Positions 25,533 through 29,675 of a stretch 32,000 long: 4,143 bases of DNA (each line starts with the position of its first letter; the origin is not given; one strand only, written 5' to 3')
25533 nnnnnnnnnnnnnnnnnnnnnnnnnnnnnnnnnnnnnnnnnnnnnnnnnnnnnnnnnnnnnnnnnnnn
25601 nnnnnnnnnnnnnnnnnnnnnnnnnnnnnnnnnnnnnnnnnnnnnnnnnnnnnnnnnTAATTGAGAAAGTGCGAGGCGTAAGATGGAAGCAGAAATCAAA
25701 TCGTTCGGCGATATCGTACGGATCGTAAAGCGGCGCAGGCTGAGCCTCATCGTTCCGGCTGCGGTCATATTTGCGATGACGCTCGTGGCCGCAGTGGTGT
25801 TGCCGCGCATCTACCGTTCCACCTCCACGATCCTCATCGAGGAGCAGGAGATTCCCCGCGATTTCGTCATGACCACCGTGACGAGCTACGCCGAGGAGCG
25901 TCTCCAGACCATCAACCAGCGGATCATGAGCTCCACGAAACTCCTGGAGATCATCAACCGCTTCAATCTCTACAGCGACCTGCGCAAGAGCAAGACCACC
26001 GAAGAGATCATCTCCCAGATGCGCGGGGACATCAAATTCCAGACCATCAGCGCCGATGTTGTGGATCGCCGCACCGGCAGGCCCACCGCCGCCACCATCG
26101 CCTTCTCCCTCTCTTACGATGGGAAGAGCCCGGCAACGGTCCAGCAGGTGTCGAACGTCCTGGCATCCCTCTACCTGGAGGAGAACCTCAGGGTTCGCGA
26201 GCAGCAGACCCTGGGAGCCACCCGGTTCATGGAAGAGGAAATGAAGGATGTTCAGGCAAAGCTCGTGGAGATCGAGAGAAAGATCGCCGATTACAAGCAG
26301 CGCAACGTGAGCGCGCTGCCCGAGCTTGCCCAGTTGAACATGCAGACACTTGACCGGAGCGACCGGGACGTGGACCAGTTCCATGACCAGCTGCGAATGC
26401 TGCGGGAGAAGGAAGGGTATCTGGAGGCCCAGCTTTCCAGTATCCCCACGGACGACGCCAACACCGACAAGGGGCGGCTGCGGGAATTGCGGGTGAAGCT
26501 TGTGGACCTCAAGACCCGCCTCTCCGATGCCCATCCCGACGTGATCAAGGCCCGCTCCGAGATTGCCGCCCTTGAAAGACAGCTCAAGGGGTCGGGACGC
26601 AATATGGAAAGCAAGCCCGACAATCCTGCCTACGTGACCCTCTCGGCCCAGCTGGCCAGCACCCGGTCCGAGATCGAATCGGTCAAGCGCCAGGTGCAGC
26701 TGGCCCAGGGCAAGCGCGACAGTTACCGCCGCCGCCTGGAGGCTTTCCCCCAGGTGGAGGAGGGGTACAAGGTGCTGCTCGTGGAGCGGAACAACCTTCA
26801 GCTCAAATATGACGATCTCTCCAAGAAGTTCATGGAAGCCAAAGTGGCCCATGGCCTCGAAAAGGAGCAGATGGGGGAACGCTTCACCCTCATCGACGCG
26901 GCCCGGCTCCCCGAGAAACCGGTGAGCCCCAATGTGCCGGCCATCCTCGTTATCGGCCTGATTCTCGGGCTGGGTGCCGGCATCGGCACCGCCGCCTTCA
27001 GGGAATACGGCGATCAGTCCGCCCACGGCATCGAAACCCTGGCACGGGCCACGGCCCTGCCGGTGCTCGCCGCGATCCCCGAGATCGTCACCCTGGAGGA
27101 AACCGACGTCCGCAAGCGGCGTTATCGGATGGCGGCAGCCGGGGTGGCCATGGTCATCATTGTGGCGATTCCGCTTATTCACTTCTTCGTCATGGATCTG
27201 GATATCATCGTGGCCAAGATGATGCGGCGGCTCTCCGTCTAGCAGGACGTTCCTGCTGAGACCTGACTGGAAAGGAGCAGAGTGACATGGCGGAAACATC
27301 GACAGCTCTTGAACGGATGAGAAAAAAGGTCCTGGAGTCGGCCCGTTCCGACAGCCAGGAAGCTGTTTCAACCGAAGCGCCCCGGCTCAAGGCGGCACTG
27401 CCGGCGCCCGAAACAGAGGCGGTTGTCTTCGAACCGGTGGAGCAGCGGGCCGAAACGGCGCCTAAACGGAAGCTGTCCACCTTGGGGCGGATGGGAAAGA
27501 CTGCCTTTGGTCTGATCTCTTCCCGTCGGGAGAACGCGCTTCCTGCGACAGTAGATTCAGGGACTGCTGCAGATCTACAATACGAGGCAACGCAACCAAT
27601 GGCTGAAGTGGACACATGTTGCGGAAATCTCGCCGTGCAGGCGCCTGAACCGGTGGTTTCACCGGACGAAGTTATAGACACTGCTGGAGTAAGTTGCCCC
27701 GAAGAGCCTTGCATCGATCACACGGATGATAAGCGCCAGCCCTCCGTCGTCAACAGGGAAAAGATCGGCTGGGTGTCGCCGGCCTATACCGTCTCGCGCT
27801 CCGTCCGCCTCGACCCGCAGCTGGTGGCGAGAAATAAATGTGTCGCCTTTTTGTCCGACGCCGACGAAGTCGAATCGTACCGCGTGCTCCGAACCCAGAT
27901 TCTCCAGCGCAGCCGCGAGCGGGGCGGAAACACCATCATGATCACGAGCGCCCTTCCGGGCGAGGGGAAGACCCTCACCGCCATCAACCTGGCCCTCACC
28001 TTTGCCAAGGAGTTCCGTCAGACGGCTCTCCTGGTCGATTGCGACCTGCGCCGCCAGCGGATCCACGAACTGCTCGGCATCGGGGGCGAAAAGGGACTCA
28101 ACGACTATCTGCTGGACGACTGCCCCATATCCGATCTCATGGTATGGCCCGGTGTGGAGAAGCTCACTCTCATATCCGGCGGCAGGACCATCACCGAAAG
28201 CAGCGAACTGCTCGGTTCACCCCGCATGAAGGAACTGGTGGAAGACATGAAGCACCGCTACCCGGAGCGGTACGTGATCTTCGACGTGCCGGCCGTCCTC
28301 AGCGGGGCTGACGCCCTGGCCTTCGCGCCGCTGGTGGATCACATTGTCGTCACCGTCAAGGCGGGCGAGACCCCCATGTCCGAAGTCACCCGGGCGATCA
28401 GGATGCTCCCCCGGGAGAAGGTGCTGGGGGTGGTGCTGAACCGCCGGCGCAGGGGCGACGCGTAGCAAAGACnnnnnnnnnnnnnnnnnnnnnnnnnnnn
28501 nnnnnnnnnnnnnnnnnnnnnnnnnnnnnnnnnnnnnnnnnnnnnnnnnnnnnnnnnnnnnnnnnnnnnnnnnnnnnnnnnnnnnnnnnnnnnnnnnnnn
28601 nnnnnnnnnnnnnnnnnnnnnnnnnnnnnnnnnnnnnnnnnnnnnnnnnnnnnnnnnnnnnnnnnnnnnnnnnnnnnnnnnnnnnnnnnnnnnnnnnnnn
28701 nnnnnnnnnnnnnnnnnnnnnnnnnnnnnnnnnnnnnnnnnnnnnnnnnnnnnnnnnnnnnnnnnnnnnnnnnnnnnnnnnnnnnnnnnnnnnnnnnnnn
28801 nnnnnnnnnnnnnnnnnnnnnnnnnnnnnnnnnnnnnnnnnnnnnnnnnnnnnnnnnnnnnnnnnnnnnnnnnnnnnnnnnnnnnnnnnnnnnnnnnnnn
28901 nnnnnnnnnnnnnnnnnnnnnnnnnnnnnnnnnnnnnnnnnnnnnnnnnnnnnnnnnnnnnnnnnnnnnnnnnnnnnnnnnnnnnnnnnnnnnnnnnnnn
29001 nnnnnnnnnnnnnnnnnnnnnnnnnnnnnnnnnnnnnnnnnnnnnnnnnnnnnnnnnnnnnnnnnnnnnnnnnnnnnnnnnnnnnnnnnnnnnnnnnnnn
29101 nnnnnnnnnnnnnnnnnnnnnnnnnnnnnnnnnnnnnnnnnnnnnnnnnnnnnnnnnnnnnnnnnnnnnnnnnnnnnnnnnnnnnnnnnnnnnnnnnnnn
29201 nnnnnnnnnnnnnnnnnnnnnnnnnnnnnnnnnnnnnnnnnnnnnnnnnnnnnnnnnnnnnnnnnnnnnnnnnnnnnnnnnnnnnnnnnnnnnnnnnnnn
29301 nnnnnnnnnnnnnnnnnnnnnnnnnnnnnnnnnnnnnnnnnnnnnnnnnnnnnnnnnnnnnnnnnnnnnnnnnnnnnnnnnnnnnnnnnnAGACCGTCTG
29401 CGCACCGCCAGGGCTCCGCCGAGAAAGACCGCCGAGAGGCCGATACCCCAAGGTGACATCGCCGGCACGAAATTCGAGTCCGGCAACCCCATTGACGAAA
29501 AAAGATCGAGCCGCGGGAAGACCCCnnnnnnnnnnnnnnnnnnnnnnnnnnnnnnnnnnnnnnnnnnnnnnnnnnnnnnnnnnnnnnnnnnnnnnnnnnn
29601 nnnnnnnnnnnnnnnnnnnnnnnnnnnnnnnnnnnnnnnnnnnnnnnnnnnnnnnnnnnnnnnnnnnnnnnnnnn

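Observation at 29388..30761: S8 protease carrying an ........-like (not PEP) C-terminal sorting signal beside the exosortase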

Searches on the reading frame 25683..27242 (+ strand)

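Call 3: search_protein_families(library=ncbifam, proteins=[window:25683-27242:+], max_evalue=1)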
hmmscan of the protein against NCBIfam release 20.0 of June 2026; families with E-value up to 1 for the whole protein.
window:25683-27242:+ (519 aa): 8 families
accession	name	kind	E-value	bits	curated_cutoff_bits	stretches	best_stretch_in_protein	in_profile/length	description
TIGR03007.1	pepcterm_ChnLen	equivalog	9e-74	248.5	278.85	1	12-496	8-491/498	XrtA system polysaccharide chain length determinant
TIGR03017.1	EpsF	equivalog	2.6e-18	66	422.75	1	10-465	5-443/444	chain length determinant protein EpsF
NF045487.1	ASRP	equivalog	7.8e-07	28.1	300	2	258-385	349-478/593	archaea-specific SMC-related protein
TIGR01006.1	polys_exp_MPA1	subfamily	1.4e-05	24.7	296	1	402-467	158-223/226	CspC family polysaccharide chain length determinant protein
NF041864.1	EpsV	equivalog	0.00019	20.1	800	1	257-437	282-453/484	PCP family exopolysaccharide biosynthesis protein EpsV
NF008568.0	PRK11519.1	equivalog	0.00031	19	1068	1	140-302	229-380/720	tyrosine-protein kinase Wzc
NF007350.0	PRK09841.1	equivalog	0.00059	18.1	1248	2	142-301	231-379/726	tyrosine-protein kinase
TIGR04523.1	Mplasa_alph_rch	subfamily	0.028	12.3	270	1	185-379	40-230/745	helix-rich protein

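Call 4: search_protein_families(library=pfam, proteins=[window:25683-27242:+], max_evalue=1)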
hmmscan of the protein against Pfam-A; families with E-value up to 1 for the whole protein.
window:25683-27242:+ (519 aa): 12 families
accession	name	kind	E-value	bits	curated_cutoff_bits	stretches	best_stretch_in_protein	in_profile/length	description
PF13807.11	GNVR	-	7.2e-06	26.3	27.7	1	402-441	42-81/82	G-rich domain on putative tyrosine kinase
PF02706.20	Wzz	-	0.00031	21.4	25.5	1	11-89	8-85/91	Chain length determinant protein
PF10473.14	CENP-F_leu_zip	-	0.00096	19.7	34.5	1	221-306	10-94/140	Leucine-rich repeats of kinetochore protein Cenp-F/LEK1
PF11083.13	Relaxase_C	-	0.013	16.2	30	0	70-115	38-82/125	C-terminal helical hairpin domain from relaxase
PF24430.1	DUF7553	-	0.089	13.8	27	1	247-296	31-81/85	Family of unknown function (DUF7553)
PF15784.10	GPS2_interact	-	0.093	13.6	27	1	220-250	33-63/92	G-protein pathway suppressor 2-interacting domain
PF05278.17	PEARLI-4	-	0.098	12.7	29.9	1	179-223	166-210/234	Arabidopsis phospholipase-like protein (PEARLI 4)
PF10303.14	DUF2408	-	0.25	12.3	25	0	183-243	4-51/130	Protein of unknown function (DUF2408)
PF00261.25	Tropomyosin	-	0.44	10.4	38.6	0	183-353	39-219/242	Tropomyosin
PF10805.13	DUF2730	-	0.61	10.6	24.9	0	229-287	34-86/102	Protein of unknown function (DUF2730)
PF13851.11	GAS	-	0.68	9.7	32.3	0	181-311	29-161/200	Growth-arrest specific micro-tubule binding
PF12325.13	TMF_TATA_bd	-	0.81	10.3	29.1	1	317-397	14-94/115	TATA element modulatory factor 1 TATA binding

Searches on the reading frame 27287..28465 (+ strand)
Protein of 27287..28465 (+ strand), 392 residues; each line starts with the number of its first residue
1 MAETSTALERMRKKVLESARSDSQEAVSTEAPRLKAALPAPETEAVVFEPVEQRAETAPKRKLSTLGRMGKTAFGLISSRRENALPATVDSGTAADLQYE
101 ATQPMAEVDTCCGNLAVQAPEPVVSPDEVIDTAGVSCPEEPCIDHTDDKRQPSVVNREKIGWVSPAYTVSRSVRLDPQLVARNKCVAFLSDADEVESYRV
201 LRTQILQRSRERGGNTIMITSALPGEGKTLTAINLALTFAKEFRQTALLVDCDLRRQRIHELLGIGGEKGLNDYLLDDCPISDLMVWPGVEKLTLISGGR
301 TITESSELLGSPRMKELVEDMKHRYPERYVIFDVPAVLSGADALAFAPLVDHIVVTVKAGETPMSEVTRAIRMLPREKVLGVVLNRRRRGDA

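Call 3: search_protein_families(library=ncbifam, proteins=[window:27287-28465:+], max_evalue=1)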
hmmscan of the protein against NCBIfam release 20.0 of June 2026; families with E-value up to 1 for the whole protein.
window:27287-28465:+ (392 aa): 15 families
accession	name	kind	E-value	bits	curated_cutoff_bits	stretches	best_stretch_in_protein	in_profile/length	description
TIGR03018.1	pepcterm_TyrKin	hypoth_equivalog_domain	8.5e-62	208.2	230.65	1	195-385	12-207/207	XrtA-associated tyrosine autokinase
TIGR01007.1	eps_fam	subfamily_domain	3.6e-28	98.5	108.05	1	196-386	1-189/204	polysaccharide biosynthesis tyrosine autokinase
TIGR01005.1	eps_transp_fam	subfamily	4.6e-22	78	411.7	1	195-386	527-717/754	exopolysaccharide transport protein family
TIGR03029.1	EpsG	equivalog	8.7e-22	77.6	313.8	1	185-385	74-273/274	chain length determinant protein tyrosine kinase EpsG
NF008568.0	PRK11519.1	equivalog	2.4e-21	75.6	1068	1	194-385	506-696/720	tyrosine-protein kinase Wzc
NF007350.0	PRK09841.1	equivalog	4.8e-20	71.3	1248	1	193-377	509-691/726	tyrosine-protein kinase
TIGR01968.1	minD_bact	equivalog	3.9e-07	29.7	212.9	1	215-371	2-155/261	septum site-determining protein MinD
TIGR01969.1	minD_arch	subfamily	1.8e-06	27.4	201.75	1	216-389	2-172/251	cell division ATPase MinD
TIGR03815.1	CpaE_hom_Actino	equivalog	6.3e-06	25.6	154.45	1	200-383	99-279/340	septum site-determining protein Ssd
NF041136.1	MrpORP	equivalog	0.00093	18.6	450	1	215-269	6-59/365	iron-sulfur cluster carrier protein MrpORP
TIGR00959.1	ffh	equivalog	0.0029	16.5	473.2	1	214-262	98-146/428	signal recognition particle protein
TIGR03371.1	cellulose_yhjQ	equivalog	0.0041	16.6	157.85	1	215-365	2-152/246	cellulose biosynthesis protein BcsQ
NF041546.1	ParA_partition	equivalog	0.016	14.8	180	1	224-253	9-37/203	ParA family partition ATPase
NF008669.0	PRK11670.1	equivalog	0.018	13.9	348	1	215-266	108-158/369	iron-sulfur cluster carrier protein ApbC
NF004629.0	PRK05973.1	equivalog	0.091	11.8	156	1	214-249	64-98/237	DNA helicase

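Call 4: search_protein_families(library=pfam, proteins=[window:27287-28465:+], max_evalue=1)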
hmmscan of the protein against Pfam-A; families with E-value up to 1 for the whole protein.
window:27287-28465:+ (392 aa): 4 families
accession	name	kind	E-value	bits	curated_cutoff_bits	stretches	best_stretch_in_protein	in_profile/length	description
PF13614.12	AAA_31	-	7.6e-07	29.7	27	1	216-362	3-152/177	AAA domain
PF01656.29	CbiA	-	1.1e-05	25.8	25.4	1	217-386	1-82/125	CobQ/CobB/MinD/ParA nucleotide binding domain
PF10609.15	ParA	-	2.8e-05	24.1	27.1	1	215-385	4-173/246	NUBPL iron-transfer P-loop NTPase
PF04851.21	ResIII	-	0.19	12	22.5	1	208-251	17-61/164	Type III restriction enzyme, res subunit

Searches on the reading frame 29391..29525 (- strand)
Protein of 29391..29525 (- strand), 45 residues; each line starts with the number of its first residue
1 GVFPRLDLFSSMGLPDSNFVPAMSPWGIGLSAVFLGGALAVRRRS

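Call 35: search_protein_families(library=ncbifam, alignment_id=A2, max_evalue=0.01)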
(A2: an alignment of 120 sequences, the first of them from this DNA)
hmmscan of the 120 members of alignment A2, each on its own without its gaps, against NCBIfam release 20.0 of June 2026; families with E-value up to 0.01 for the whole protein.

A. member 1, seq(45 aa): 1 family
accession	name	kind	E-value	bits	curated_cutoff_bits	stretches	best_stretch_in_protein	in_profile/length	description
TIGR04174.1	IPTL_CTERM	subfamily_domain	4.2e-06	26.9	20.5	1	20-44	1-27/27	IPTL-CTERM sorting domain-containing protein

B. families by the number of members that match (of 120 scanned): 7 families
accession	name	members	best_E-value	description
TIGR04174.1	IPTL_CTERM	41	1e-09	IPTL-CTERM sorting domain-containing protein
NF033207.2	midcut_by_XrtH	33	2.3e-05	midcut-by-XrtH protein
TIGR04513.1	VPAMP_CTERM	2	0.0041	VPAMP-CTERM sorting domain-containing protein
TIGR03370.1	VPLPA-CTERM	1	0.00031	VPLPA-CTERM sorting domain-containing protein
TIGR03901.2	MYXO-CTERM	1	0.0054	MYXO-CTERM sorting domain-containing protein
NF033507.3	Loki-CTERM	1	0.0068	Loki-CTERM sorting domain-containing protein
TIGR02808.1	short_TIGR02808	1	0.0084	TIGR02808 family protein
